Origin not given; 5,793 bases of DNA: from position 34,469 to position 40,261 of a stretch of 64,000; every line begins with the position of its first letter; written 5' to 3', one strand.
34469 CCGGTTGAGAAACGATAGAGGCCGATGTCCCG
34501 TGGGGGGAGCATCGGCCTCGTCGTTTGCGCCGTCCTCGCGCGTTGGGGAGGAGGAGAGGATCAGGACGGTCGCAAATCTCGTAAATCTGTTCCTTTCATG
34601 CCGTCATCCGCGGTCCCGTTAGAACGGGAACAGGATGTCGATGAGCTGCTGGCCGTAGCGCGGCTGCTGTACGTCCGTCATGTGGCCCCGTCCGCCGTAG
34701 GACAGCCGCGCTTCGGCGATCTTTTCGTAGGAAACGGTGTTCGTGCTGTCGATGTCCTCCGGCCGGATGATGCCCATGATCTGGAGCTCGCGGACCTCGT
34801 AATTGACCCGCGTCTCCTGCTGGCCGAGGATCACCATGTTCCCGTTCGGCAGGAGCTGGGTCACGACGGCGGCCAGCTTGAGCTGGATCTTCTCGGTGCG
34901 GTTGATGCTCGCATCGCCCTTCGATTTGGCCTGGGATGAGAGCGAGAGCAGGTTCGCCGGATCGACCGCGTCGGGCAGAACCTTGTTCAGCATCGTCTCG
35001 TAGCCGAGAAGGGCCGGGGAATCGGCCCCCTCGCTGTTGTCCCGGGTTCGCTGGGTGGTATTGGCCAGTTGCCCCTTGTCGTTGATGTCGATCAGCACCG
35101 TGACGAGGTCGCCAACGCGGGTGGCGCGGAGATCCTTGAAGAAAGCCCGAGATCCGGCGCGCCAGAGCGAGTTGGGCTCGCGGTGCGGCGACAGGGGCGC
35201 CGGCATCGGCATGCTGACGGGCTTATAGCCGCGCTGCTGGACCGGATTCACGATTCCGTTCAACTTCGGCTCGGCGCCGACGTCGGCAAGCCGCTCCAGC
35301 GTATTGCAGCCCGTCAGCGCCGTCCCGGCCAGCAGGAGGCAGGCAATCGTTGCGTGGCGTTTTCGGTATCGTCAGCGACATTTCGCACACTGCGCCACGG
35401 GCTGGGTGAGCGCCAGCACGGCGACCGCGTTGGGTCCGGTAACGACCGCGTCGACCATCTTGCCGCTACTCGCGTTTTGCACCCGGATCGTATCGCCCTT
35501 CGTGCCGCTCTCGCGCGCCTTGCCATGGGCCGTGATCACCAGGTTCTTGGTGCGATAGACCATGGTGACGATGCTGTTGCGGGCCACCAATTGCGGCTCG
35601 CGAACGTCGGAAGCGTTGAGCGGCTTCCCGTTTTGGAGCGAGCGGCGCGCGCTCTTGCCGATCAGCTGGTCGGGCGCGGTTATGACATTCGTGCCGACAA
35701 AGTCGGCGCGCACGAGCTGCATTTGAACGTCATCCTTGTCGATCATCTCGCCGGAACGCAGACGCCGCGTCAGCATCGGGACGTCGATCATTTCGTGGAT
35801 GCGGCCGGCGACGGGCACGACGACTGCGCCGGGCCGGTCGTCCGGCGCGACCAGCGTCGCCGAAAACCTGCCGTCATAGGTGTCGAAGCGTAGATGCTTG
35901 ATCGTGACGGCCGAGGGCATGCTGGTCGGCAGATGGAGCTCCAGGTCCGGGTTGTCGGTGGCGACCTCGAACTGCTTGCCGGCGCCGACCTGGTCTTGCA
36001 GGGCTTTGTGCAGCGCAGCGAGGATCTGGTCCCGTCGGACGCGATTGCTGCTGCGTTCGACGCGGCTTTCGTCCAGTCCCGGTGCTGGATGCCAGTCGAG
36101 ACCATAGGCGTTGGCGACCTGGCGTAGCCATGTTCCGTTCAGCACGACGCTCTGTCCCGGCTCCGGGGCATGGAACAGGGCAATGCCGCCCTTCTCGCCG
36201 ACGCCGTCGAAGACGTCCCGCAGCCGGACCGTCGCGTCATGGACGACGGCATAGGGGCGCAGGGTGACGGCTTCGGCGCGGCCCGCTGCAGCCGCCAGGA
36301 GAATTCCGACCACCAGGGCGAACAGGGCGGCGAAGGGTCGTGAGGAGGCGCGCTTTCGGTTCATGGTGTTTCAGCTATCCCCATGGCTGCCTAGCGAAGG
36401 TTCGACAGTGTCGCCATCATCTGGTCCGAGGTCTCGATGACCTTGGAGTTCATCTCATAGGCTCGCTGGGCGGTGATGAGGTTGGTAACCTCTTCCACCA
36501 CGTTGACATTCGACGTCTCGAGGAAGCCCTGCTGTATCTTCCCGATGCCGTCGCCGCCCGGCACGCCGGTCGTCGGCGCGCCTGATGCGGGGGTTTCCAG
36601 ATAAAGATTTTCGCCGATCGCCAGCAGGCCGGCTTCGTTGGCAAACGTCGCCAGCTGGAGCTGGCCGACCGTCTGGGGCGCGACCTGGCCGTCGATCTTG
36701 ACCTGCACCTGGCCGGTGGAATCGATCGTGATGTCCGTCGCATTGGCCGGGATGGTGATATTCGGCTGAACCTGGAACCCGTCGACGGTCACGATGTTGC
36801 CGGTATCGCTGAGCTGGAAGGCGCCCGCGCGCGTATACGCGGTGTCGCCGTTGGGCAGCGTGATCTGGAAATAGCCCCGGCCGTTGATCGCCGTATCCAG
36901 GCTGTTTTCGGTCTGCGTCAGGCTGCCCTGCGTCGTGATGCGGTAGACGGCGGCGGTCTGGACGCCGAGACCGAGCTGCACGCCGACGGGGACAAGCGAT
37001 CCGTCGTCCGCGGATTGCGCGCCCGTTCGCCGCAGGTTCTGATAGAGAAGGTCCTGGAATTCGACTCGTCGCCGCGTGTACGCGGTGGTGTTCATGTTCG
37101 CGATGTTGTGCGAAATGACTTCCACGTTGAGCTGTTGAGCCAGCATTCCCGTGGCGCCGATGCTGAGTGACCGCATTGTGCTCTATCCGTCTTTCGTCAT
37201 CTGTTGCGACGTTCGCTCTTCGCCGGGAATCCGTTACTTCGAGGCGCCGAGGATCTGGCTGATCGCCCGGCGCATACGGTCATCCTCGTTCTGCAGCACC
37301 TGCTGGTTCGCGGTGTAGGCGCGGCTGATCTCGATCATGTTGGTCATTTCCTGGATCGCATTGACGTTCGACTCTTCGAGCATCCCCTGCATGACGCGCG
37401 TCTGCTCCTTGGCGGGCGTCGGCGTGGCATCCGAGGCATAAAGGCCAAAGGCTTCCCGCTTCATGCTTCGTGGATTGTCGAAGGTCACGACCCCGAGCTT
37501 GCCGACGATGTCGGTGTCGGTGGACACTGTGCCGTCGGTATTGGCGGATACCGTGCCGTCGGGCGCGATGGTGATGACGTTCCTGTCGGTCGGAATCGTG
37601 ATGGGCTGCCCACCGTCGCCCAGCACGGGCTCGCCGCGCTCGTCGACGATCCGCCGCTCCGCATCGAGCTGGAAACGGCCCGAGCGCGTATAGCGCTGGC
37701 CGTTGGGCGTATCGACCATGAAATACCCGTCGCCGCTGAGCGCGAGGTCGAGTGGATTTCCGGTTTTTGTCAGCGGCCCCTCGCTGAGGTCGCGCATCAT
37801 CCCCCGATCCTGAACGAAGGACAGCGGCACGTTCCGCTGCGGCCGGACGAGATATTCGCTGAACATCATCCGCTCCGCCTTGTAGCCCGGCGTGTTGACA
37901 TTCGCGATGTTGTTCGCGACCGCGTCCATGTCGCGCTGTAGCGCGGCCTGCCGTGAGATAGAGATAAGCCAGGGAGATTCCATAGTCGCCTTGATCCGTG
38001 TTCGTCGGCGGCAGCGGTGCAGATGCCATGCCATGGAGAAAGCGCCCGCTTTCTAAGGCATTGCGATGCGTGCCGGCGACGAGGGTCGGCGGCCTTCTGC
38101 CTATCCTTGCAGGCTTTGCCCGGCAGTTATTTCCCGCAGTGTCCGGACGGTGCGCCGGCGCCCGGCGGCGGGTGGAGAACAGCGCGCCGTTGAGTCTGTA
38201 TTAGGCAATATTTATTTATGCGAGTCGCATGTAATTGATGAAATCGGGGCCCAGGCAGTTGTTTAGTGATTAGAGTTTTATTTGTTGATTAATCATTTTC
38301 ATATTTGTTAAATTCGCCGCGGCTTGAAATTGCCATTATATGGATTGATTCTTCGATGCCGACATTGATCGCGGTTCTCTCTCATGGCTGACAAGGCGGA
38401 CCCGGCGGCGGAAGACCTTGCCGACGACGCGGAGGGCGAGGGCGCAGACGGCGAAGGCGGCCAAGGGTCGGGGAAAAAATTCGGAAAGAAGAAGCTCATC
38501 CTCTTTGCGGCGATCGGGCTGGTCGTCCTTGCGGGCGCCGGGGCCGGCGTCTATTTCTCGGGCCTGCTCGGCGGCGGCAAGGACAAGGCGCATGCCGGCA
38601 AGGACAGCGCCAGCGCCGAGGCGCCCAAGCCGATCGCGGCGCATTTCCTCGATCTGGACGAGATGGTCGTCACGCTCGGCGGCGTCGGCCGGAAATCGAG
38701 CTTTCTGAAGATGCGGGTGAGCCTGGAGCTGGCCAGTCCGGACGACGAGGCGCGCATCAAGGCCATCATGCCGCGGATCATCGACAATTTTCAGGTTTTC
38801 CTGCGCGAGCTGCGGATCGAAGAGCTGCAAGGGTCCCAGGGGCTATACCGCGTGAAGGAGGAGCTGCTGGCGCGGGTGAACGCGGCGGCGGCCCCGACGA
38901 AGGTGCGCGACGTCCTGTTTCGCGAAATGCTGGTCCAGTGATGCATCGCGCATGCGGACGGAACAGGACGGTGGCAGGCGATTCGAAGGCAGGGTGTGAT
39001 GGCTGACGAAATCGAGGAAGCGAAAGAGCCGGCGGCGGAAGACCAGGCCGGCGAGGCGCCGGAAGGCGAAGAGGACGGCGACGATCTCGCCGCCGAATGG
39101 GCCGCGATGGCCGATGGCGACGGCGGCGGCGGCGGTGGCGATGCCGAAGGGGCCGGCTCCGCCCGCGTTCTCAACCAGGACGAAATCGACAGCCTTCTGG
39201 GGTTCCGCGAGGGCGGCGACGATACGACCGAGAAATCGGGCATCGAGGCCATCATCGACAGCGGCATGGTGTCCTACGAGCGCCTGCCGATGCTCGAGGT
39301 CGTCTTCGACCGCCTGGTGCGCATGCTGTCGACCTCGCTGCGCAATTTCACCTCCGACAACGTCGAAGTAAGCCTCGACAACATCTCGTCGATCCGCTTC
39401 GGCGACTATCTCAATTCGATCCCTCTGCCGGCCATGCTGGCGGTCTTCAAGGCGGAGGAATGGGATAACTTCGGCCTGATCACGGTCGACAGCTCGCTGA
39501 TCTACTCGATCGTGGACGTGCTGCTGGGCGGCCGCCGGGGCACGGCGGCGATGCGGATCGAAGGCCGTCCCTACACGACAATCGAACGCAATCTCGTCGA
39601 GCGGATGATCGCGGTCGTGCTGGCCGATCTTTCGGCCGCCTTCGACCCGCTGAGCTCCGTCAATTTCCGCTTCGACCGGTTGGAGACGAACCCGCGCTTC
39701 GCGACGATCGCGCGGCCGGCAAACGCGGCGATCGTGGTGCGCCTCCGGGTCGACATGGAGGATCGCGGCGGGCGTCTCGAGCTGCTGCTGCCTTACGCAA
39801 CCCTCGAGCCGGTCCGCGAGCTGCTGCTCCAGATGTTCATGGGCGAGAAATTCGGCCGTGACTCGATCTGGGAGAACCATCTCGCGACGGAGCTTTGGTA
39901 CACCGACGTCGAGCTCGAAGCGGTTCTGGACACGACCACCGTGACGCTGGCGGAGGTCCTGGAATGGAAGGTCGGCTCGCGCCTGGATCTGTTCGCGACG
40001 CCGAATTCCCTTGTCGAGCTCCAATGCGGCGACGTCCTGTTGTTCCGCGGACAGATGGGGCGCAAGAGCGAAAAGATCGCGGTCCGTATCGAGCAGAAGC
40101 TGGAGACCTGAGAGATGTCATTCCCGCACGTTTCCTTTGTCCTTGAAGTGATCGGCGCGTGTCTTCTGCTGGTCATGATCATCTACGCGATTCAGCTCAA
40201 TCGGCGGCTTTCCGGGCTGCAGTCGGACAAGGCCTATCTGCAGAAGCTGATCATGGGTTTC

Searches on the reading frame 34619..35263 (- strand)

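Call 15: search_protein_families(library=pfam, proteins=[window:34619-35263:-], max_evalue=0.01)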
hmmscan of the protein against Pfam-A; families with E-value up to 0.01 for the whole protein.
window:34619-35263:- (214 aa): 1 family
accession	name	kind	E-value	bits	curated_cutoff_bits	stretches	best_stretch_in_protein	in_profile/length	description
PF02107.21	FlgH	-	2.1e-52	177.7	27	1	29-213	3-172/172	Flagellar L-ring protein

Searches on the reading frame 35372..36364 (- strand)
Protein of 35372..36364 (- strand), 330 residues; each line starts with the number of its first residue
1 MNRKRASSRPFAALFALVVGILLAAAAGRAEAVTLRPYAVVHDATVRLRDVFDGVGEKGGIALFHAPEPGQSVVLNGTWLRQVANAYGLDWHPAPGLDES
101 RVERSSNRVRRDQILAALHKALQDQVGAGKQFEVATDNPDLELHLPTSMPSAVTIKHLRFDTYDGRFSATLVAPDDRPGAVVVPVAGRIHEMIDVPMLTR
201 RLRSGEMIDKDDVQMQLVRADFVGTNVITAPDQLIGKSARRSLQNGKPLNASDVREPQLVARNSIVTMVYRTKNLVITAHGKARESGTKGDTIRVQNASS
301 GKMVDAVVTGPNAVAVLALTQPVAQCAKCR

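Call 15: search_protein_families(library=pfam, proteins=[window:35372-36364:-], max_evalue=0.01)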
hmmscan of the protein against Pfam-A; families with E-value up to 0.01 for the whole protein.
window:35372-36364:- (330 aa): 2 families
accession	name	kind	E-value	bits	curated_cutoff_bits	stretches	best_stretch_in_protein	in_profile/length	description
PF13144.11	ChapFlgA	-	6.7e-33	113.8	23.8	1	195-316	3-122/122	Chaperone for flagella basal body P-ring formation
PF08666.17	SAF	-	6.1e-09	36.7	21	1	197-255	5-63/63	SAF domain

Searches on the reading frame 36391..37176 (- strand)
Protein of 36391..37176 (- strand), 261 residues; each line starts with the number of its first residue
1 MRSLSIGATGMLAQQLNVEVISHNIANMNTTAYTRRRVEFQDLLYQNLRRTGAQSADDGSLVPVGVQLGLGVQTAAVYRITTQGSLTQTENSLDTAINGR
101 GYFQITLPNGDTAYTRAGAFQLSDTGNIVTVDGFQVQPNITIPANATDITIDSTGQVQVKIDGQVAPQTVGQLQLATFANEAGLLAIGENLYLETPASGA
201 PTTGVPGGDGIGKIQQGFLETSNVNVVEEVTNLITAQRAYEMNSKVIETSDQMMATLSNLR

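Call 15: search_protein_families(library=pfam, proteins=[window:36391-37176:-], max_evalue=0.01)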
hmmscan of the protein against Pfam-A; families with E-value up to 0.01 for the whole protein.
window:36391-37176:- (261 aa): 3 families
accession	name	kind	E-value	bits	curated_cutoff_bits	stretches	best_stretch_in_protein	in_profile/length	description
PF22692.1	LlgE_F_G_D1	-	1.6e-27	95.9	27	1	96-159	1-64/64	Flagellar hook protein FlgE/F/G D1 domain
PF06429.18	Flg_bbr_C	-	5.7e-23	80.6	23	1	215-260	1-46/46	Flagellar basal body rod FlgEFG protein C-terminal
PF00460.25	Flg_bb_rod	-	1.3e-07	31.9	20.7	1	5-34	2-31/31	Flagella basal body rod protein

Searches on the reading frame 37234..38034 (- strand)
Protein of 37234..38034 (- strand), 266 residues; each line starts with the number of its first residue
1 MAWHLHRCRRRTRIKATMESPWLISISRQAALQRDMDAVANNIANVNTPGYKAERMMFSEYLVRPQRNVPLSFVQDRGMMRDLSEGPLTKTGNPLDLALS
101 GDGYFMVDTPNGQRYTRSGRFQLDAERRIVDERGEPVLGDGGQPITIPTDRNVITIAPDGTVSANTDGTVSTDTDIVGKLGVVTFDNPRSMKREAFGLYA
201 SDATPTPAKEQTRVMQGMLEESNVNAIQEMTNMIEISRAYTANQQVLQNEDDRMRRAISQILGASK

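Call 15: search_protein_families(library=pfam, proteins=[window:37234-38034:-], max_evalue=0.01)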
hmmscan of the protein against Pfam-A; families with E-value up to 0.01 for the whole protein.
window:37234-38034:- (266 aa): 3 families
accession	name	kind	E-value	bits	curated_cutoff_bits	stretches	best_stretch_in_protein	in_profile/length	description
PF22692.1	LlgE_F_G_D1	-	3.3e-18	66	27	1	98-164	1-64/64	Flagellar hook protein FlgE/F/G D1 domain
PF06429.18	Flg_bbr_C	-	4.3e-16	58.6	23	1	215-259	1-45/46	Flagellar basal body rod FlgEFG protein C-terminal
PF00460.25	Flg_bb_rod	-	2.3e-10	40.6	20.7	1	25-52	4-31/31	Flagella basal body rod protein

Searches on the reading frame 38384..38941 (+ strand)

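Call 15: search_protein_families(library=pfam, proteins=[window:38384-38941:+], max_evalue=0.01)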
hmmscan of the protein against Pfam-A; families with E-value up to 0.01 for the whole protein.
window:38384-38941:+ (185 aa): 1 family
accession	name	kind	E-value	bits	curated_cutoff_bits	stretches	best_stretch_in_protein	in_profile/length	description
PF03748.19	FliL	-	5.4e-19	69.1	24.6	1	88-185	1-103/103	Flagellar basal body-associated protein FliL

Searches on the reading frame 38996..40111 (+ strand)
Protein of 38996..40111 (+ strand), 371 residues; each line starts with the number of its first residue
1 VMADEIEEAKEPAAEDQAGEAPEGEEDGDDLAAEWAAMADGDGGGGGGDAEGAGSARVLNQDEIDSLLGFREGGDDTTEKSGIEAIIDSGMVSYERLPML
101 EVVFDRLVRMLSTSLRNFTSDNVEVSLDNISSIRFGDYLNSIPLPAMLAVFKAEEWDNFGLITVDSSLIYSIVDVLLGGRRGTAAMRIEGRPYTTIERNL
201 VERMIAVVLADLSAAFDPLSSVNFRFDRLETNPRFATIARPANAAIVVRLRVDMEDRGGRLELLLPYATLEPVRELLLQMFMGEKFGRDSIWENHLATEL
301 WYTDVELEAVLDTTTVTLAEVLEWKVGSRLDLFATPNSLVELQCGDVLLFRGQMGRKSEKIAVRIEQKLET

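Call 5: search_protein_families(library=pfam, proteins=[window:38996-40111:+], max_evalue=0.01)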
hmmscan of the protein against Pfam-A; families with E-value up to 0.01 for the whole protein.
window:38996-40111:+ (371 aa): 2 families
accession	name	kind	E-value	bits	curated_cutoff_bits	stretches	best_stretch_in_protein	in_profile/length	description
PF02154.20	FliM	-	4.5e-66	222.9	27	1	89-277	6-192/192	Flagellar motor switch protein FliM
PF01052.25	FliMN_C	-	1.2e-17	64.1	23.8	1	299-369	2-72/73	Type III flagellar switch regulator (C-ring) FliN C-term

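Call 6: search_protein_families(library=ncbifam, proteins=[window:38996-40111:+], max_evalue=0.01)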
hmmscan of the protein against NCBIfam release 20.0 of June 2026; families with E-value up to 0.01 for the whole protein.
window:38996-40111:+ (371 aa): 3 families
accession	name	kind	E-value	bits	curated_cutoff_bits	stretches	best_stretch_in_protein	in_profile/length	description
TIGR01397.1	fliM_switch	equivalog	7.8e-91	304.5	219.6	1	57-369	1-319/320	flagellar motor switch protein FliM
NF006018.0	PRK08158.1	equivalog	0.0011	18.1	223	0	304-369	231-296/303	YscQ/HrcQ family type III secretion apparatus protein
NF006273.1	PRK08433.1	equivalog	0.0021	18.4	114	1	299-369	17-87/100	flagellar motor switch protein FliN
